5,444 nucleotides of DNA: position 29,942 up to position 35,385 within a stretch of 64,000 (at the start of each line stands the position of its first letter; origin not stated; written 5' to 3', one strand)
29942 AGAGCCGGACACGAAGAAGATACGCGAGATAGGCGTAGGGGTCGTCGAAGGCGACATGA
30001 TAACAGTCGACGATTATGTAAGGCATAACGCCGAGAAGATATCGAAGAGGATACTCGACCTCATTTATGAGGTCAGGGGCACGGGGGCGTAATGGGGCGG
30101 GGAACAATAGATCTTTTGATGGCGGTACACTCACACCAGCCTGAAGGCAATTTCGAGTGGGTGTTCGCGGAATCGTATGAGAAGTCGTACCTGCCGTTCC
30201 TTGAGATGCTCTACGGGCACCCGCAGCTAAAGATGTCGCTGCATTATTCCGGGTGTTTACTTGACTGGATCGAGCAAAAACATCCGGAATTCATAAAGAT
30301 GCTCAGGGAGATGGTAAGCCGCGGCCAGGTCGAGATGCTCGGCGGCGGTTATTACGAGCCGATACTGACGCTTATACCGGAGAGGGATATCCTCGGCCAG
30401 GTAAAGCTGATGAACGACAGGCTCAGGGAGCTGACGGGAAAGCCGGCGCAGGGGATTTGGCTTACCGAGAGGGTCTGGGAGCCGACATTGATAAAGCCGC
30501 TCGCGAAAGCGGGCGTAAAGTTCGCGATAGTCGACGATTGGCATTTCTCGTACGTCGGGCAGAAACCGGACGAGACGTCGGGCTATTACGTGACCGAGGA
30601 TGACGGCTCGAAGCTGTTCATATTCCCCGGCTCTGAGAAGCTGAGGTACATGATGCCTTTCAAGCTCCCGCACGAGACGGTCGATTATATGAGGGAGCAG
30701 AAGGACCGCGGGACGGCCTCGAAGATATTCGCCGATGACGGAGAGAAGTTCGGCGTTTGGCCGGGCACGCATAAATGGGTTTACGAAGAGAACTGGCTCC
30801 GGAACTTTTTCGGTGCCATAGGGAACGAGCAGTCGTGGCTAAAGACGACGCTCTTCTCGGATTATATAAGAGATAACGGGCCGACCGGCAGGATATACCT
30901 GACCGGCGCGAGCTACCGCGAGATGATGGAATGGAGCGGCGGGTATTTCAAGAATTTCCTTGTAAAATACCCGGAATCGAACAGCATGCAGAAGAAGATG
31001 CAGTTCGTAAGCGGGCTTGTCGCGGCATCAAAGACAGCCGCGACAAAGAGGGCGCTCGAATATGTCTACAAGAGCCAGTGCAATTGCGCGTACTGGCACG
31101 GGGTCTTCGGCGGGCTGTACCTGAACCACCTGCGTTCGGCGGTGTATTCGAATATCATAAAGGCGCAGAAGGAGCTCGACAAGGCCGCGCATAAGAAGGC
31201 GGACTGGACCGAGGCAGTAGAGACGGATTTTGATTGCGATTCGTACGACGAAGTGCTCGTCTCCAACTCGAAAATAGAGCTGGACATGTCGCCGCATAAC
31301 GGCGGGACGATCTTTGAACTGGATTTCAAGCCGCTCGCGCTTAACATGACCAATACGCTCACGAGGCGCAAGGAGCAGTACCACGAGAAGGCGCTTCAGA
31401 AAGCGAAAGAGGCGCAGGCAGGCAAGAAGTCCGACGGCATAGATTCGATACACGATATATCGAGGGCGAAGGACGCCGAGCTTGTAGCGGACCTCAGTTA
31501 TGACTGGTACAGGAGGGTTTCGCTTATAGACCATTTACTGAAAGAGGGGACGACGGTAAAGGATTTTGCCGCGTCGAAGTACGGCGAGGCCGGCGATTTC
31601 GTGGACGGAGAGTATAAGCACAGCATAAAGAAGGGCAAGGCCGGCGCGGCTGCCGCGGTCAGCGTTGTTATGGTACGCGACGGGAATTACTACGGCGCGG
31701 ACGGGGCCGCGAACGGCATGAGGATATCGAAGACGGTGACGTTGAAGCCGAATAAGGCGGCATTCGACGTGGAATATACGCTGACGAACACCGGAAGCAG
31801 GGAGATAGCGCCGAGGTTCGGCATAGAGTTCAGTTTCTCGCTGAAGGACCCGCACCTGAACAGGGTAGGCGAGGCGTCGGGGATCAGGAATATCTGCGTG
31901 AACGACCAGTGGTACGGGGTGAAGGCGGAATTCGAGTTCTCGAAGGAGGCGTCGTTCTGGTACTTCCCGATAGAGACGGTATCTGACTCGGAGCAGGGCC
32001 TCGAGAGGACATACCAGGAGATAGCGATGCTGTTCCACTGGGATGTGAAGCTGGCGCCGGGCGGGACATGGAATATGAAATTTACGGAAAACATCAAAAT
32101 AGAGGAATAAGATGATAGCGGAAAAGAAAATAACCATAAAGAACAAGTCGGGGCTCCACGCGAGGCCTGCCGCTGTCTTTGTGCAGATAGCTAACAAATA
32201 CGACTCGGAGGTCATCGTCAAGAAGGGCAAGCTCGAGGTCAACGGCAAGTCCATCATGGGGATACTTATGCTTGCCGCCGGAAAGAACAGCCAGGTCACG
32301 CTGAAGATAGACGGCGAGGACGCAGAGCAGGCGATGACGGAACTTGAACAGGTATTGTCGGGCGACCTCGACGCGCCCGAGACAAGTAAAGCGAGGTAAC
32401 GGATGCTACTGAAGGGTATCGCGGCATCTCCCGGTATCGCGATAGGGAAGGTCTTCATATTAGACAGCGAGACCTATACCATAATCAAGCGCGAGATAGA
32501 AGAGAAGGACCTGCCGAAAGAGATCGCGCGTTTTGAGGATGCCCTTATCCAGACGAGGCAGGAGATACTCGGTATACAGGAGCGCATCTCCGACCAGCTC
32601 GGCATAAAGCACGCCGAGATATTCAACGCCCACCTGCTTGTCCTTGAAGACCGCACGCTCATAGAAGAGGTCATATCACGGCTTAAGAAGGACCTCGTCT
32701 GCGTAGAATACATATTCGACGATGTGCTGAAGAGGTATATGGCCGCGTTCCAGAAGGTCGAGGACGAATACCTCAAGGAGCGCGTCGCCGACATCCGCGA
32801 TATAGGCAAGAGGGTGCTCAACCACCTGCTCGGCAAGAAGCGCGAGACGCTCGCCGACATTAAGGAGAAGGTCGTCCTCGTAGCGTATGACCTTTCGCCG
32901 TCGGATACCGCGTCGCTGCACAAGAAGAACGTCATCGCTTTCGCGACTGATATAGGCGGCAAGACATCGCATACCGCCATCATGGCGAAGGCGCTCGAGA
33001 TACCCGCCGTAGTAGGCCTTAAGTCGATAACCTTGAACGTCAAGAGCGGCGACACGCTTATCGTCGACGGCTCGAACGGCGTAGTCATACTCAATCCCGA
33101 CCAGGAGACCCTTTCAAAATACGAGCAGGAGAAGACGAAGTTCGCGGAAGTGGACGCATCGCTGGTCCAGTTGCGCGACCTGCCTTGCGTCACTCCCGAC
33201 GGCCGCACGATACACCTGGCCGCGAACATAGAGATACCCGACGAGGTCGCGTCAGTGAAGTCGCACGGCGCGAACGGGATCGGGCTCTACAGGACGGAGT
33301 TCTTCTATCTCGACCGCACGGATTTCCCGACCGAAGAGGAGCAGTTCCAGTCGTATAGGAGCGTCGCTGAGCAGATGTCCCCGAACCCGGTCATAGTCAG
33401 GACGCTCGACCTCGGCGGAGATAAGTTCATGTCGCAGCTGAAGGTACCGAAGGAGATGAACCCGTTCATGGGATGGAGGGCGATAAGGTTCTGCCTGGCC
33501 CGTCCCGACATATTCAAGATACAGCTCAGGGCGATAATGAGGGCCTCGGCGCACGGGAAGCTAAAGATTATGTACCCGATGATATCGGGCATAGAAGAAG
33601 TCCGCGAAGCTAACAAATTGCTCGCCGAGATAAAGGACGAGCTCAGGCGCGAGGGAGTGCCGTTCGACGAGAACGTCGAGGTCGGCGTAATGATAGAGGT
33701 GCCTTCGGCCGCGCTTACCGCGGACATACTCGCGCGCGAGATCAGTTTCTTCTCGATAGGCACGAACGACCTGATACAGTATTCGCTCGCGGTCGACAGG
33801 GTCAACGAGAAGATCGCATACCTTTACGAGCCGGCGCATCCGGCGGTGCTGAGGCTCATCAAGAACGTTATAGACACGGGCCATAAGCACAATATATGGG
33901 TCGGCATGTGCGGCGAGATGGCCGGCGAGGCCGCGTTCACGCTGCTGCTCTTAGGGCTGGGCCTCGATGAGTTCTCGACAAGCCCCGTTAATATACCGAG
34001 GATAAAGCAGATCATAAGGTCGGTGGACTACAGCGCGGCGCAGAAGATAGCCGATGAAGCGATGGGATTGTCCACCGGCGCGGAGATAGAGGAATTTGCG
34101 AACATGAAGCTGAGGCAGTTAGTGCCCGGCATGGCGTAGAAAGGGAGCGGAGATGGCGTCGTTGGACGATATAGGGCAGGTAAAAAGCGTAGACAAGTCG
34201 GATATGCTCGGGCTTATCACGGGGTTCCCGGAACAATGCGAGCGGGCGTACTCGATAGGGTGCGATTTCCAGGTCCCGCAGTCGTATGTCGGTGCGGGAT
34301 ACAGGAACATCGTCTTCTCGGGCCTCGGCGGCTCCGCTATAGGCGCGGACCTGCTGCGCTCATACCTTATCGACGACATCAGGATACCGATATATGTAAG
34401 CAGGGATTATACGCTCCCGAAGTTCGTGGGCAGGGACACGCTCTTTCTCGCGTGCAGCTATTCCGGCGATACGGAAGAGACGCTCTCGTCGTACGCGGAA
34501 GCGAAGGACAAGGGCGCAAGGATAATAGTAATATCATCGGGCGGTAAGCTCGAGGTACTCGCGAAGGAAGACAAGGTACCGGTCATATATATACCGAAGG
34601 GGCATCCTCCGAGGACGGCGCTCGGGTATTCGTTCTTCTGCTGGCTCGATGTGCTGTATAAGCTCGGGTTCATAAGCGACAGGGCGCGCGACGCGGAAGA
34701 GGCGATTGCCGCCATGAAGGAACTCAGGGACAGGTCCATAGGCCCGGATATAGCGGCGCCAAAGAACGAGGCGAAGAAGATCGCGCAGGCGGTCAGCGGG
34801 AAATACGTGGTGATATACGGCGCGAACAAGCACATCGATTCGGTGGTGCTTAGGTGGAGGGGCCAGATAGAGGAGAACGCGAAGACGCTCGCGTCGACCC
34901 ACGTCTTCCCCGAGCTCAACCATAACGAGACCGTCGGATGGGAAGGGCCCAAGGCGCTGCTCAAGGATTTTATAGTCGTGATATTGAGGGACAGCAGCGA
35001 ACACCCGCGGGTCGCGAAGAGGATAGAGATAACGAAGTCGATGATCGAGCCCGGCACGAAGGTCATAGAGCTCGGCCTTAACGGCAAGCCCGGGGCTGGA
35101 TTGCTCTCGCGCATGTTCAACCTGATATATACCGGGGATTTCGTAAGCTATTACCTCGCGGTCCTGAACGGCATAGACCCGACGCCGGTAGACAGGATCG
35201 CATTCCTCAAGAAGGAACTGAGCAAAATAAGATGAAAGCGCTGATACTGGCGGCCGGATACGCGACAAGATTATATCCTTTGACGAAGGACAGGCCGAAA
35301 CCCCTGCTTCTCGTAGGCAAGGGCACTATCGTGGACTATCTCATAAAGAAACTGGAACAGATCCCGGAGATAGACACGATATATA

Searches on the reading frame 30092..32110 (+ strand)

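Call 20: search_protein_families(library=ncbifam, proteins=[window:30092-32110:+], max_evalue=1e-10)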
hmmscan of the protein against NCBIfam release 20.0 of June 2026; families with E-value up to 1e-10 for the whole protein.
window:30092-32110:+ (672 aa): 0 families

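Call 74: search_protein_families(library=pfam, proteins=[window:30092-32110:+], max_evalue=0.001)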
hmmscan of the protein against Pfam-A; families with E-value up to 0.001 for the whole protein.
window:30092-32110:+ (672 aa): 4 families
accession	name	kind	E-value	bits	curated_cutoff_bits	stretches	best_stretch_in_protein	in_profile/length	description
PF09095.17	AmyA-gluTrfs_C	-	1.6e-68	231.8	22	1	379-664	1-284/284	Alpha-amylase/4-alpha-glucanotransferase, C-terminal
PF03065.20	Glyco_hydro_57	-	2e-45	155.8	21.2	1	11-270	3-290/291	Glycosyl hydrolase family 57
PF09094.16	AmyA-A_glucT_m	-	4.1e-31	107.7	27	1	284-360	1-78/80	Alpha-amylase/4-alpha-glucanotransferase, middle domain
PF01074.27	Glyco_hydro_38N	-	0.00064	19.7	25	0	56-124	51-119/270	Glycosyl hydrolases family 38 N-terminal domain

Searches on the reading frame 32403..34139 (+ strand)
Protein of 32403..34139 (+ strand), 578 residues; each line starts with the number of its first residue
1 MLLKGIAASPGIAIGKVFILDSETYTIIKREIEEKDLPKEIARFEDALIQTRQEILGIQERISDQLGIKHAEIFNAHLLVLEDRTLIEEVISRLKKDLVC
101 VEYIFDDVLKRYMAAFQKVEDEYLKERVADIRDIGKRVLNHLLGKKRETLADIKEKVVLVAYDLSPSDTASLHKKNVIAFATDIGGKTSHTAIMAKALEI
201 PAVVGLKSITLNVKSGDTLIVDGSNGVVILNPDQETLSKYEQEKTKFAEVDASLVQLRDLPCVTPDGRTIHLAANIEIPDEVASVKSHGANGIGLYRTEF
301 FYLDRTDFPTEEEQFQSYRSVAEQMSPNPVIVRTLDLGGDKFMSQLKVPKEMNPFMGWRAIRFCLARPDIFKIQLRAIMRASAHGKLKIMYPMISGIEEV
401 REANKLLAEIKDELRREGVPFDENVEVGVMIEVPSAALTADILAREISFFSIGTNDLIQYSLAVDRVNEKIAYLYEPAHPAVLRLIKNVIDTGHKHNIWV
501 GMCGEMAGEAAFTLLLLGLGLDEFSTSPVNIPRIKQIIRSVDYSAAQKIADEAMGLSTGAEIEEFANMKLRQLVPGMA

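Call 20: search_protein_families(library=ncbifam, proteins=[window:32403-34139:+], max_evalue=1e-10)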
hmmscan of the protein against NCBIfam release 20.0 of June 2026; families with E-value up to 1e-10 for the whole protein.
window:32403-34139:+ (578 aa): 11 families
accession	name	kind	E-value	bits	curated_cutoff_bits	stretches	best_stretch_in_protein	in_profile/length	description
NF008382.0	PRK11177.1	equivalog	1.3e-209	697.6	824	1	3-567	2-566/575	phosphoenolpyruvate-protein phosphotransferase PtsI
TIGR01417.1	PTS_I_fam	equivalog_domain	2.9e-206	686.3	341.7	1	3-566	1-564/565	phosphoenolpyruvate--protein phosphotransferase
NF008283.0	PRK11061.1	equivalog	1.1e-126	424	583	1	3-567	171-732/748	phosphoenolpyruvate--protein phosphotransferase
NF005057.0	PRK06464.1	equivalog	2.4e-65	221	598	2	317-544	560-791/798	phosphoenolpyruvate synthase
TIGR01418.1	PEP_synth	equivalog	7.7e-62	209.7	739.75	2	318-541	555-782/784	pyruvate, water dikinase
TIGR01828.1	pyru_phos_dikin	equivalog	4.4e-47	160.6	843.45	2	337-532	638-854/865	pyruvate, phosphate dikinase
NF008478.1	PRK11377.1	equivalog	3.4e-38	131.9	520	1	13-230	258-472/473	dihydroxyacetone kinase phosphoryl donor subunit DhaM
NF006153.0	PRK08296.1-5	subfamily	1.4e-12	46.9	578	1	147-229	524-604/608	hypothetical protein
NF006150.0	PRK08296.1-2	subfamily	1e-11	43.8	650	1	147-237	523-612/633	hypothetical protein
NF004531.0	PRK05878.1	equivalog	5.9e-11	41.7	456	0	148-229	376-455/534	pyruvate, phosphate dikinase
NF052631.1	prodigiosin_PigC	equivalog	8.9e-11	40.4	1300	0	180-230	831-881/883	prodigiosin ligase PigC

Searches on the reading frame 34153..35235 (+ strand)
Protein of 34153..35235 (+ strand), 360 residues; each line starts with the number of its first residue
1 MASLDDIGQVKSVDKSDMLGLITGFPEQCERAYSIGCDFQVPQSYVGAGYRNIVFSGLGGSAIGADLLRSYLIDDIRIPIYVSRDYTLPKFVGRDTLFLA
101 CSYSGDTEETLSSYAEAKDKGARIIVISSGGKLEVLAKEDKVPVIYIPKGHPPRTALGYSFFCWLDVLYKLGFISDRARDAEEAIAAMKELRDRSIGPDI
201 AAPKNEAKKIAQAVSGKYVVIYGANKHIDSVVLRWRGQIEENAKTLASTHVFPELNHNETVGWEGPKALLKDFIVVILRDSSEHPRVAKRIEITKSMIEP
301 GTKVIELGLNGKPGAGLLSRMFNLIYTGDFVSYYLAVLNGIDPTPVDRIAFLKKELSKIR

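Call 20: search_protein_families(library=ncbifam, proteins=[window:34153-35235:+], max_evalue=1e-10)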
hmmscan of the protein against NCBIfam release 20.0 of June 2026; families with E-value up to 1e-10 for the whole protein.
window:34153-35235:+ (360 aa): 6 families
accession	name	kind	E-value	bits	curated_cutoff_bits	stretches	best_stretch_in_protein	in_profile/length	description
NF006426.0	PRK08674.1-6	subfamily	7.6e-123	409.8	295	1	5-359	3-352/354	bifunctional phosphoglucose/phosphomannose isomerase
NF006425.0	PRK08674.1-5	equivalog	3.3e-106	355.2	471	1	3-358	4-355/358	bifunctional phosphoglucose/phosphomannose isomerase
NF006423.0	PRK08674.1-2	equivalog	7.3e-82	274.8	254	1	49-357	26-317/317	bifunctional phosphoglucose/phosphomannose isomerase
TIGR02128.1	G6PI_arch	equivalog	9e-77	258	213.9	1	47-356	20-307/308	bifunctional phosphoglucose/phosphomannose isomerase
NF006424.0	PRK08674.1-3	equivalog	8e-60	203.1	730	1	3-357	5-353/355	bifunctional phosphoglucose/phosphomannose isomerase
NF006422.0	PRK08674.1-1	subfamily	1.1e-32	113.7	317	1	51-359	26-298/302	bifunctional phosphoglucose/phosphomannose isomerase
